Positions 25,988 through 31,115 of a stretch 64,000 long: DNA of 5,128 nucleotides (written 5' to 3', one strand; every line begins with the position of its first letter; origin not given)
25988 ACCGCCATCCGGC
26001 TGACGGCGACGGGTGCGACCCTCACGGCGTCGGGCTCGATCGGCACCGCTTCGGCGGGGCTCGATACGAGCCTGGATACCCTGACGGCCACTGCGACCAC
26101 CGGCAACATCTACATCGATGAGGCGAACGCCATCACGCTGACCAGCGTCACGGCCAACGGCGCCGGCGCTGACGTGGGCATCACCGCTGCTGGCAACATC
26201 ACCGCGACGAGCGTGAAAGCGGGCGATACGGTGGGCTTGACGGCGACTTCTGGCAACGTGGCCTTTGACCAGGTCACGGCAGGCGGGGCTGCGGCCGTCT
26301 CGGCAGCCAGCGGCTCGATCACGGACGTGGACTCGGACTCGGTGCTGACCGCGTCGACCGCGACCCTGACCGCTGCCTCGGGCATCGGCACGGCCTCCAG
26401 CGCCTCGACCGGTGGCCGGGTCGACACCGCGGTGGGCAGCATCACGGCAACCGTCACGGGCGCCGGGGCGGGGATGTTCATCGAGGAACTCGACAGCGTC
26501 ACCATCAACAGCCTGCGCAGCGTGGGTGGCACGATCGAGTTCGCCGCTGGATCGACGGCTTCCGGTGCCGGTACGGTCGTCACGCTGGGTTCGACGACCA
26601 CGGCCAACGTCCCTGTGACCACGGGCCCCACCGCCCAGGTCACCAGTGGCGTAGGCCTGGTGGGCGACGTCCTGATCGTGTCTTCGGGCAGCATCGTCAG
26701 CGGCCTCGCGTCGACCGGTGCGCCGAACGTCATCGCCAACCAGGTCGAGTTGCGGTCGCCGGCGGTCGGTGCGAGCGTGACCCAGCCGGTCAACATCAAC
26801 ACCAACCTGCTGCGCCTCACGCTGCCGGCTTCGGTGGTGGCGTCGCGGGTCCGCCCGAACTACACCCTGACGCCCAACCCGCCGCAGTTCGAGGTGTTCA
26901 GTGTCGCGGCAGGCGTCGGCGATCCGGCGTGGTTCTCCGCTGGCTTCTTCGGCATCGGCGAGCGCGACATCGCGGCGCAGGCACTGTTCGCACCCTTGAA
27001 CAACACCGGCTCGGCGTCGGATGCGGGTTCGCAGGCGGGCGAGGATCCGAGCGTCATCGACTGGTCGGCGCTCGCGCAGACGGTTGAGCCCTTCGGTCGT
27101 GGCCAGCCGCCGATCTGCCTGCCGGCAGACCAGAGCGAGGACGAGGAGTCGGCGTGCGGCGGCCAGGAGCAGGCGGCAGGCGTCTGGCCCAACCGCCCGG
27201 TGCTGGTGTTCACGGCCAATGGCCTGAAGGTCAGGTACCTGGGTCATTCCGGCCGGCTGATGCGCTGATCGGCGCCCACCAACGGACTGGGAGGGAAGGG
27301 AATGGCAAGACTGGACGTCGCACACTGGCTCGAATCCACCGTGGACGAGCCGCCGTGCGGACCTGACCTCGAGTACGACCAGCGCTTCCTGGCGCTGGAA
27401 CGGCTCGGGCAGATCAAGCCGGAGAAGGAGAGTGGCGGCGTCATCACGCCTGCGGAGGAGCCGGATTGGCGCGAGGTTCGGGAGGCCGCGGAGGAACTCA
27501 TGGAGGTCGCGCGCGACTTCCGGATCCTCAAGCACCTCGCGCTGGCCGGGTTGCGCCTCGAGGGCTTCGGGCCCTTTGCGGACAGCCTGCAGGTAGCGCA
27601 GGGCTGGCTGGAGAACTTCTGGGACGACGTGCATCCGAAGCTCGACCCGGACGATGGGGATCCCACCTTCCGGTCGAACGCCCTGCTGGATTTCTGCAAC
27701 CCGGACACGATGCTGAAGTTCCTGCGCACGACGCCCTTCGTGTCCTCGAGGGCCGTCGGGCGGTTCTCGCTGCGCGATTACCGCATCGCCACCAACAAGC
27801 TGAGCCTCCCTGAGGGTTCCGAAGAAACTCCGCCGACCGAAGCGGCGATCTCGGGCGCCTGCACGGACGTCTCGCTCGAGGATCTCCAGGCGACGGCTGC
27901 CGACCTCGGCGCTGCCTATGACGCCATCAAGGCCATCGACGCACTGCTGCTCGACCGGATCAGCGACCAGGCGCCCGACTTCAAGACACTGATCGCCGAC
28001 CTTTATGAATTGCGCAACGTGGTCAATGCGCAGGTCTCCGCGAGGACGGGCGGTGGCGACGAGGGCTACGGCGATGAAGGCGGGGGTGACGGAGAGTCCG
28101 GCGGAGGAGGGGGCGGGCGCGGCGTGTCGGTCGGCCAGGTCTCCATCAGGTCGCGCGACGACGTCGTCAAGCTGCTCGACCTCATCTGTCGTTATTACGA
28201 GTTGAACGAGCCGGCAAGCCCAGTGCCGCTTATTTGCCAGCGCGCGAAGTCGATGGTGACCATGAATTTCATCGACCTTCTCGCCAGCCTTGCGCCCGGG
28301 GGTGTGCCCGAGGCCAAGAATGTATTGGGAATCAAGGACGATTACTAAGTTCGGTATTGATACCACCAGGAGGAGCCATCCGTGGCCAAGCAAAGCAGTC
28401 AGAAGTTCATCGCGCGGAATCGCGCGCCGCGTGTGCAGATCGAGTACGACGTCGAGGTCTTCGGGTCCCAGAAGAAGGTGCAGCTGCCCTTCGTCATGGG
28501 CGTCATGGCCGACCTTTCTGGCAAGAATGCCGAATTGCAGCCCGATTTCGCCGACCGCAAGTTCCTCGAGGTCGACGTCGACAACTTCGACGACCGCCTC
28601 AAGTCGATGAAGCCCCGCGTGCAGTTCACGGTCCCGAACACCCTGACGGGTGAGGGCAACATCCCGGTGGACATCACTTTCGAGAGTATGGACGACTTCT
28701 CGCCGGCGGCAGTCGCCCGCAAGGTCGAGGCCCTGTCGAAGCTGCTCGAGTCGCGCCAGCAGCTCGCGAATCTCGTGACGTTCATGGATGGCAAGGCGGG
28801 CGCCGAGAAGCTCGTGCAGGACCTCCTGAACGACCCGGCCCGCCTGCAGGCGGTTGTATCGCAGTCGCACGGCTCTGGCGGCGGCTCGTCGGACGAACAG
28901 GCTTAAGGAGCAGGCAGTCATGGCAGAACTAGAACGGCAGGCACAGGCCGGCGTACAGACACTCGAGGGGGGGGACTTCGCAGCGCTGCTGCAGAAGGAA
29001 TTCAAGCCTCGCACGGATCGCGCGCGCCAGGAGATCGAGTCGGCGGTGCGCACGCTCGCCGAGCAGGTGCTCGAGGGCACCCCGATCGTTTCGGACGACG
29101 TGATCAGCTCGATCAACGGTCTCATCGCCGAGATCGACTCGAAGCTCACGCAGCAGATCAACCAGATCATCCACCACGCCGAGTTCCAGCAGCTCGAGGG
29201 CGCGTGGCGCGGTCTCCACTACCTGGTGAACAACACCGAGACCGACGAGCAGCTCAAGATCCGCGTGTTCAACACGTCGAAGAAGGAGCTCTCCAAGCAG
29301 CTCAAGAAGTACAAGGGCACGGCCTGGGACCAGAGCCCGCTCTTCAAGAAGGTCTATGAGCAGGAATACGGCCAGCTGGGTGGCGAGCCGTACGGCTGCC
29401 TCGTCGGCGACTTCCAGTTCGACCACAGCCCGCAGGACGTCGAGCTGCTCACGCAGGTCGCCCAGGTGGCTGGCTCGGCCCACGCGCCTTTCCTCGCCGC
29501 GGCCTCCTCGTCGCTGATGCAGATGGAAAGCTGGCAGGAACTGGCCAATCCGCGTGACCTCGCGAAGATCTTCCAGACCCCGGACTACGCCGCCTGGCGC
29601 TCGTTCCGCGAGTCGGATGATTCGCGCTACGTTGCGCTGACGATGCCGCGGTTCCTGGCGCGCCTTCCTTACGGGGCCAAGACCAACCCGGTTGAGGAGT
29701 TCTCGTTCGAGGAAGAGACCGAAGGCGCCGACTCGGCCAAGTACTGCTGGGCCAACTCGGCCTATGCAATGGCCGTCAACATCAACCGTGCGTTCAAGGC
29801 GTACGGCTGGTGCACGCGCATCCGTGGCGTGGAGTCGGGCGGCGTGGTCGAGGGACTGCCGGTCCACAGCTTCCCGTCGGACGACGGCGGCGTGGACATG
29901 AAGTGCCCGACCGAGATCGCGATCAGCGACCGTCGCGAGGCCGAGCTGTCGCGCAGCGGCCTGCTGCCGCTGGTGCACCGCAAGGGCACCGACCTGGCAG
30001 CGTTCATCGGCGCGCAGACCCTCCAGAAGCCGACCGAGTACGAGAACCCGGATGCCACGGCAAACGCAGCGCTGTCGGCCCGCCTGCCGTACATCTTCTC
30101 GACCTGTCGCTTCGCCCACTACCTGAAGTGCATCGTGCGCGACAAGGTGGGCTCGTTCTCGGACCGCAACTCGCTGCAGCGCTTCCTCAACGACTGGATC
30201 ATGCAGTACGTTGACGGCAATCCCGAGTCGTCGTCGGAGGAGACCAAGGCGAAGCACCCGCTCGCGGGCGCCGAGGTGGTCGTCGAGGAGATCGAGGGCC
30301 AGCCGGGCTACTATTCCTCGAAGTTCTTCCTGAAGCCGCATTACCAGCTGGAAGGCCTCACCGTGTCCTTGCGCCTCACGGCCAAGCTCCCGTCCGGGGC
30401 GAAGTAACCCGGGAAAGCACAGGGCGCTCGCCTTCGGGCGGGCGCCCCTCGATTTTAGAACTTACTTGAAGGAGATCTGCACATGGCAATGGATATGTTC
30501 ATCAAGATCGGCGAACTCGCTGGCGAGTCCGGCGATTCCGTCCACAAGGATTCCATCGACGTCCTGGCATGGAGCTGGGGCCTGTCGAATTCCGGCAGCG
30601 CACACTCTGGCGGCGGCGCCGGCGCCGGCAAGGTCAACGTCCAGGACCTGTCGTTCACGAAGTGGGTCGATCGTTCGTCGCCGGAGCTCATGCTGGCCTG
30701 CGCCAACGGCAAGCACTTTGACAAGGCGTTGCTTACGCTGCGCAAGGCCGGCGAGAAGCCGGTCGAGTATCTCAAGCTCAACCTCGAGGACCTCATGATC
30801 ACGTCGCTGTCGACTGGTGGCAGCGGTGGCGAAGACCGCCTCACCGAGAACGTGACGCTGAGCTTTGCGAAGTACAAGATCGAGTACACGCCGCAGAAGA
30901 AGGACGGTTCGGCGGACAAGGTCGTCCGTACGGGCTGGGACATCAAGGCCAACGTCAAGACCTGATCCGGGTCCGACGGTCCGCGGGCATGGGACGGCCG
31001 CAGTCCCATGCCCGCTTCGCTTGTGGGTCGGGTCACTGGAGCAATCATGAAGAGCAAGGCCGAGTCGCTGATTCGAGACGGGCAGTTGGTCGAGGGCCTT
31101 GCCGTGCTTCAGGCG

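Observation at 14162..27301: A complete two-partner-secretion (T5b) pair is wedged inside the T6SS cluster and looks promoter-proximal to tssA-clpV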

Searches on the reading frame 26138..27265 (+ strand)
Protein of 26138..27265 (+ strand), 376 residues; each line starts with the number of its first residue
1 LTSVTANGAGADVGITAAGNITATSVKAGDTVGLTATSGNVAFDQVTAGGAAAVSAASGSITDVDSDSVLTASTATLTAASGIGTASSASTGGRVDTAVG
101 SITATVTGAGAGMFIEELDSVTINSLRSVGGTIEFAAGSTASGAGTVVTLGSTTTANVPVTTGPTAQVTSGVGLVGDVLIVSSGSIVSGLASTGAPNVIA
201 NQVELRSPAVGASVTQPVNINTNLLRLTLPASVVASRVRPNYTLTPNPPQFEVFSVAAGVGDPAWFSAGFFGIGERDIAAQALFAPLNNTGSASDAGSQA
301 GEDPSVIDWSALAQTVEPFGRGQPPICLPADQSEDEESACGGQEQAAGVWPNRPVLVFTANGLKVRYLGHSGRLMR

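Call 9: search_protein_families(library=pfam, proteins=[window:26138-27265:+], max_evalue=0.01)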
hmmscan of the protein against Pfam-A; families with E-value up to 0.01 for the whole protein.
window:26138-27265:+ (376 aa): 0 families

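Call 51: search_protein_families(library=ncbifam, proteins=[window:26138-27265:+], max_evalue=0.001)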
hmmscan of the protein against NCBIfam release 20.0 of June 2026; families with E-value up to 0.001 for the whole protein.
window:26138-27265:+ (376 aa): 0 families
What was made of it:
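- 27053..27148 (+): Conserved C-terminal motif of this TpsA subfamily (aa 3606-3637): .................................. General form: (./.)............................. No Pfam or NCBIfam model covers it (calls 9, 51).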

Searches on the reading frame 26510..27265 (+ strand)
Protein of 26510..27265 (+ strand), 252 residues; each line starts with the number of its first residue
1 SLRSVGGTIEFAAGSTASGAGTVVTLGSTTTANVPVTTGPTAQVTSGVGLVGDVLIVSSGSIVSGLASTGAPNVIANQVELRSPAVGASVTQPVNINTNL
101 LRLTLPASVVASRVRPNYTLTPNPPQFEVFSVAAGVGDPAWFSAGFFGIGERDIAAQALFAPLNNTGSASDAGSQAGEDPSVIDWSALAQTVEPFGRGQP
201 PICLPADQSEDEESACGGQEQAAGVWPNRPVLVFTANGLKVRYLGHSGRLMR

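Call 70: find_homologous_proteins(query=window:26510-27265:+, max_evalue=0.001)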
Query window:26510-27265:+ (252 aa): 1 proteins with E <= 0.001 among 3806 candidates.
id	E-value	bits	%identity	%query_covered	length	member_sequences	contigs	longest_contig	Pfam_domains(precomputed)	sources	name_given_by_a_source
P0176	1.7e-135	468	100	86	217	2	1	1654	-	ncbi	-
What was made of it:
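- Tried and rejected: A homologue search with the last 252 aa of TpsA found only the window's own protein (call 70).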

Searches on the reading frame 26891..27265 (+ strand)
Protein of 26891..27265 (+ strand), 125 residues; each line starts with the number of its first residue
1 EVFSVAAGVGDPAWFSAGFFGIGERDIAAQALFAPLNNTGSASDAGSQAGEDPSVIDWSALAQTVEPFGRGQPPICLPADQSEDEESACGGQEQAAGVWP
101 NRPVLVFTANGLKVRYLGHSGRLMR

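Call 62: search_protein_representatives(protein=window:26891-27265:+)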
Query: 125 residues. Proteins with E-value up to 0.001 (for the whole library): 5; up to 1e-10: 3; up to 1e-30: 1. The best 5 are listed.
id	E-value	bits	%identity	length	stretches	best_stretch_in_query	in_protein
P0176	1.1e-77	274.4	100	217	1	1-125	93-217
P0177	9.6e-22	93.5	-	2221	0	-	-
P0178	9.5e-14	67.7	32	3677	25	5-60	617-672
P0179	1.3e-07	47.8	41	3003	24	31-67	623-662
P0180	8.3e-04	35.5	43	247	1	18-87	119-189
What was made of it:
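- Tried and rejected: An exhaustive phmmer search with the last 125 aa found five proteins at E ≤ 0.001: the window's own fragment and four others that I did not examine (call 62).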

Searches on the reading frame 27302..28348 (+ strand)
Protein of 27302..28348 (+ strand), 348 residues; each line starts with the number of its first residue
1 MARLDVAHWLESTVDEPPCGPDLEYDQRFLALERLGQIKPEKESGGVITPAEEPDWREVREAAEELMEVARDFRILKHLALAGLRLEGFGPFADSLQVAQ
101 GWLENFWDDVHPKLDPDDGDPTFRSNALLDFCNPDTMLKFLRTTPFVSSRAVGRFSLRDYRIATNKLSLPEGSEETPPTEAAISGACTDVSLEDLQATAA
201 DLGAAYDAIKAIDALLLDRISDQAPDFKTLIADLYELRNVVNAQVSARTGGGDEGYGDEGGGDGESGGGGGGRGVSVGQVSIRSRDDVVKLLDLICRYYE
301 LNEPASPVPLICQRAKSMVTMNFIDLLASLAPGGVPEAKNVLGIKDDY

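Call 4: search_protein_families(library=pfam, proteins=[window:27302-28348:+])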
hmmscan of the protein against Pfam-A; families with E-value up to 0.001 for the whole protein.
window:27302-28348:+ (348 aa): 1 family
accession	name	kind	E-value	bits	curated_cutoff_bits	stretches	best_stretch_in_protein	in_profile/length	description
PF06812.17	ImpA_N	-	7.9e-27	94.2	26.9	1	15-129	6-115/119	ImpA, N-terminal, type VI secretion system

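Call 31: find_related_loci(query=window:27302-28345:+, collection=metagenome_contigs, flank=10000)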
Query window:27302-28345:+ (348 aa) in metagenome_contigs; peptide patterns used: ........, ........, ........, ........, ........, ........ (x = any residue, [..] = any of these).
157 stretches matched a pattern, but none encodes a relative of the query by tblastn (E <= 1e-3).
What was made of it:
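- Tried and rejected: A metagenome scan with TssA alone found no relatives (call 31).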

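Call 32: find_homologous_proteins(query=window:27302-28345:+, max_evalue=1e-20)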
Query window:27302-28345:+ (348 aa): 409 proteins with E <= 1e-20 among 8000 candidates; the best 120 are listed.
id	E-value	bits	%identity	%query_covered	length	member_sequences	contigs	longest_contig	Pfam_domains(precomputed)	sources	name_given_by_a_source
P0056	2.3e-230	782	100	100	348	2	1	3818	PF06812.18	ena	-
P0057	3.9e-176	603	74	100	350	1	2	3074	PF06812.18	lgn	-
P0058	1.7e-172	591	73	100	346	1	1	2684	PF06812.18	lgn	-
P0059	3.9e-172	590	74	99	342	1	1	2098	PF06812.18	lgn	-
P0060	8.9e-167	573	73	99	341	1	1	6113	PF06812.18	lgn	-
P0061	2.5e-133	463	72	80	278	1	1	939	PF06812.18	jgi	jgi:type VI secretion system protein ImpA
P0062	9.0e-82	293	44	100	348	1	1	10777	PF06812.18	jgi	jgi:type VI secretion system protein ImpA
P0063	2.9e-78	282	43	100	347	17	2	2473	PF06812.18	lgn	-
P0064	4.5e-77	278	42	100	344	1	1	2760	PF06812.18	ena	-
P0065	6.9e-77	277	43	99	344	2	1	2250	PF06812.18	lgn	-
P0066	1.1e-76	276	41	100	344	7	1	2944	PF06812.18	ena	-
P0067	1.3e-76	276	42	100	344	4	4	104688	PF06812.18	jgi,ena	-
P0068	1.4e-76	276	42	100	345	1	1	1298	PF06812.18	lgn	-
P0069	1.7e-76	276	42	95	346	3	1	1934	PF06812.18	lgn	-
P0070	3.0e-76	275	43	96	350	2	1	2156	PF06812.18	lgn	-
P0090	2.9e-73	265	40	100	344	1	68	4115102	PF06812.18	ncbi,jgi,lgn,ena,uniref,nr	ncbi:MAG: type VI secretion system protein TssA [Rhodanobacter sp.]|jgi:type VI secretion system pro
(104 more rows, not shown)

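Call 33: find_encoding_contigs(protein=P0060, flank=10000, max_places=2)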
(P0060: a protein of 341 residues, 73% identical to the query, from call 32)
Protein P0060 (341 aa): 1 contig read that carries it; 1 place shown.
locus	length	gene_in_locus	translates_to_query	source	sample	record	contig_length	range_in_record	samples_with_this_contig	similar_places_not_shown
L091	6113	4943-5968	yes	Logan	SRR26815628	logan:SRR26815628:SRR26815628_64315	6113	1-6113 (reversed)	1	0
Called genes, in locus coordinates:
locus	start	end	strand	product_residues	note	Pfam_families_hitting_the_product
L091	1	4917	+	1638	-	?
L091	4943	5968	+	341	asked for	PF06812:ImpA_N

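Call 34: find_encoding_contigs(protein=P0090, flank=10000, max_places=1)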
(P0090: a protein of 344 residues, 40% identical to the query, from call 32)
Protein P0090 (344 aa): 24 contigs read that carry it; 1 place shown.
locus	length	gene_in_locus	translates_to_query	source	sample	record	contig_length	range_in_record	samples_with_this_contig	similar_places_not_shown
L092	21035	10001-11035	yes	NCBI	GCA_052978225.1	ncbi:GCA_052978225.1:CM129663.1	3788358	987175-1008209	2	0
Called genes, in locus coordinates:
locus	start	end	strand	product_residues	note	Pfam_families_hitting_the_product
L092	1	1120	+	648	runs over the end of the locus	PF18793:nos_propeller_2, PF18764:nos_propeller, PF13473:Cupredoxin_1 (weak), PF00116:COX2 (weak)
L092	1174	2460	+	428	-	PF13229:Beta_helix, PF05048:NosD, PF13229:Beta_helix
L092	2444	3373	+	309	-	PF00005:ABC_tran, PF13304:AAA_21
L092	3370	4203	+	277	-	PF12679:ABC2_membrane_2, PF12730:ABC2_membrane_4, PF13346:ABC2_membrane_5 (faint)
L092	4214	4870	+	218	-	PF05573:NosL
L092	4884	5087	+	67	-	PF02416:TatA_B_E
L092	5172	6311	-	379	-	PF01546:Peptidase_M20, PF07687:M20_dimer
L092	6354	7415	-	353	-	PF01988:VIT1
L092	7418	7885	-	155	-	PF09933:DUF2165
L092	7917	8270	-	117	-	PF03960:ArsC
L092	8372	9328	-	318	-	PF14805:THDPS_N_2, PF00132:Hexapep (weak), PF14602:Hexapep_2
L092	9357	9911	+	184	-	PF02525:Flavodoxin_2, PF03358:FMN_red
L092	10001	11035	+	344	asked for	PF06812:ImpA_N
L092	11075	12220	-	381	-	-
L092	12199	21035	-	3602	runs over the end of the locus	-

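Call 35: find_encoding_contigs(protein=P0062, flank=10000, max_places=1)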
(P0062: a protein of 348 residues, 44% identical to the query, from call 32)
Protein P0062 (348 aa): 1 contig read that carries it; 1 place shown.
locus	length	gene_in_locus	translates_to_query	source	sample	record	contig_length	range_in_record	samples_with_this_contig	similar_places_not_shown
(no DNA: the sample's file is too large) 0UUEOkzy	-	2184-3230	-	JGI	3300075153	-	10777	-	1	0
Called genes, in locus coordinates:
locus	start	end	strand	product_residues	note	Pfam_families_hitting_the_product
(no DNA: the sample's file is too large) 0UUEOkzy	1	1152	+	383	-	?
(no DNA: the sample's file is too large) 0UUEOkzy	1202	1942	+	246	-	PF07277:SapC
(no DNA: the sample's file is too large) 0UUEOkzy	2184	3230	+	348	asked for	PF06812:ImpA_N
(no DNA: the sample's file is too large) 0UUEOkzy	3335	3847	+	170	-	PF05591:T6SS_VipA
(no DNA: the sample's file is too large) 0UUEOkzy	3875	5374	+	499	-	PF05943:VipB, PF18945:VipB_2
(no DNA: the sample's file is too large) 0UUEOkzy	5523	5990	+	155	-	PF05638:T6SS_HCP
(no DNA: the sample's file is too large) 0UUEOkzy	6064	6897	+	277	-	PF14559:TPR_19 (weak), PF07024:ImpE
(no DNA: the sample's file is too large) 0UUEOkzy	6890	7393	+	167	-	PF04965:GPW_gp25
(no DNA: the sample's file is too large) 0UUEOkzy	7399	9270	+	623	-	PF05947:T6SS_TssF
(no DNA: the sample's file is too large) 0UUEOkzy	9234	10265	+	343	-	PF06996:T6SS_TssG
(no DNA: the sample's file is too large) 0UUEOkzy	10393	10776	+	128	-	?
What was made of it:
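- Distant TssA relatives have unrelated genes before tssA (calls 34, 35).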

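Call 51: search_protein_families(library=ncbifam, proteins=[window:27302-28345:+], max_evalue=0.001)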
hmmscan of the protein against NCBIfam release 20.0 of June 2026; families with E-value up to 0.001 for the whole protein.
window:27302-28345:+ (348 aa): 2 families
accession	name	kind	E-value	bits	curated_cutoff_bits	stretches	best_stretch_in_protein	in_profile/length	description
TIGR03363.1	VI_chp_8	equivalog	1.5e-61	209.1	160.85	1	5-341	2-351/353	type VI secretion system protein TssA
TIGR03362.1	VI_chp_7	equivalog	5.4e-12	45.5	230.1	1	7-113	3-103/476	type VI secretion system protein TssA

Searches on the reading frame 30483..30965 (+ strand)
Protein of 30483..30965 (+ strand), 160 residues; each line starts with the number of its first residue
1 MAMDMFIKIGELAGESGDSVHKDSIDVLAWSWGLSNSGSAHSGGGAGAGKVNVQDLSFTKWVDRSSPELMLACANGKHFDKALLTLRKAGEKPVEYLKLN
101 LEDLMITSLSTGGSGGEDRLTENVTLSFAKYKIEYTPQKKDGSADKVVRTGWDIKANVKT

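Call 4: search_protein_families(library=pfam, proteins=[window:30483-30965:+])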
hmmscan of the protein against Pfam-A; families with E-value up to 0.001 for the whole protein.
window:30483-30965:+ (160 aa): 1 family
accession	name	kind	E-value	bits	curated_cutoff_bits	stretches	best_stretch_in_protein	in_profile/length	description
PF05638.18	T6SS_HCP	-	3.8e-39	134.3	23.5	1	6-135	1-129/129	Type VI secretion system effector, Hcp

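Call 13: find_encoding_contigs(protein=window:30483-30965:+, flank=10000, max_places=6)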
Protein window:30483-30965:+ (160 aa): 23 contigs read that carry it; 6 places shown.
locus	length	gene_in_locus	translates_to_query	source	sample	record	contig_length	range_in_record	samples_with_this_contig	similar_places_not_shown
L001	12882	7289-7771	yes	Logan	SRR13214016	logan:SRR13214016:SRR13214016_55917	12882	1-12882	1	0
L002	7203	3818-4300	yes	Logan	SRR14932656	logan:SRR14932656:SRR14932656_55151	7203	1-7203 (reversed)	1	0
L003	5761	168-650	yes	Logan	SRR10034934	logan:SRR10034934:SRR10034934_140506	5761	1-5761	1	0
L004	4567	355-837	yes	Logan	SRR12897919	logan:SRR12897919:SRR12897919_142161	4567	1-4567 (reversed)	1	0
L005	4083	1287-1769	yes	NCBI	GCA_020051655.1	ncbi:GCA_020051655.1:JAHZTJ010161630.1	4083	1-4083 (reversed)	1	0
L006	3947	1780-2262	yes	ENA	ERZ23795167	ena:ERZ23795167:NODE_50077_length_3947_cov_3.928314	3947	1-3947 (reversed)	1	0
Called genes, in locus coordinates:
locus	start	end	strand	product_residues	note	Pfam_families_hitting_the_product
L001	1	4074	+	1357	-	?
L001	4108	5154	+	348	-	PF06812:ImpA_N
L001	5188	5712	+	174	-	PF05591:T6SS_VipA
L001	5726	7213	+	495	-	PF05943:VipB, PF18945:VipB_2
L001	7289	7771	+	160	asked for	PF05638:T6SS_HCP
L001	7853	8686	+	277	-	PF07024:ImpE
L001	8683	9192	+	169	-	PF04965:GPW_gp25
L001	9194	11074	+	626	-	PF05947:T6SS_TssF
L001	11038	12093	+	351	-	PF06996:T6SS_TssG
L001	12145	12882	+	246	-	?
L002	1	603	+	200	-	?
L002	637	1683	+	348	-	PF06812:ImpA_N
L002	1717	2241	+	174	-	PF05591:T6SS_VipA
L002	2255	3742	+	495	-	PF05943:VipB, PF18945:VipB_2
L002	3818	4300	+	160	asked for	PF05638:T6SS_HCP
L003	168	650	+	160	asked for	PF05638:T6SS_HCP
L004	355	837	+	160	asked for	PF05638:T6SS_HCP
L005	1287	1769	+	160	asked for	PF05638:T6SS_HCP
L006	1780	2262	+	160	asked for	PF05638:T6SS_HCP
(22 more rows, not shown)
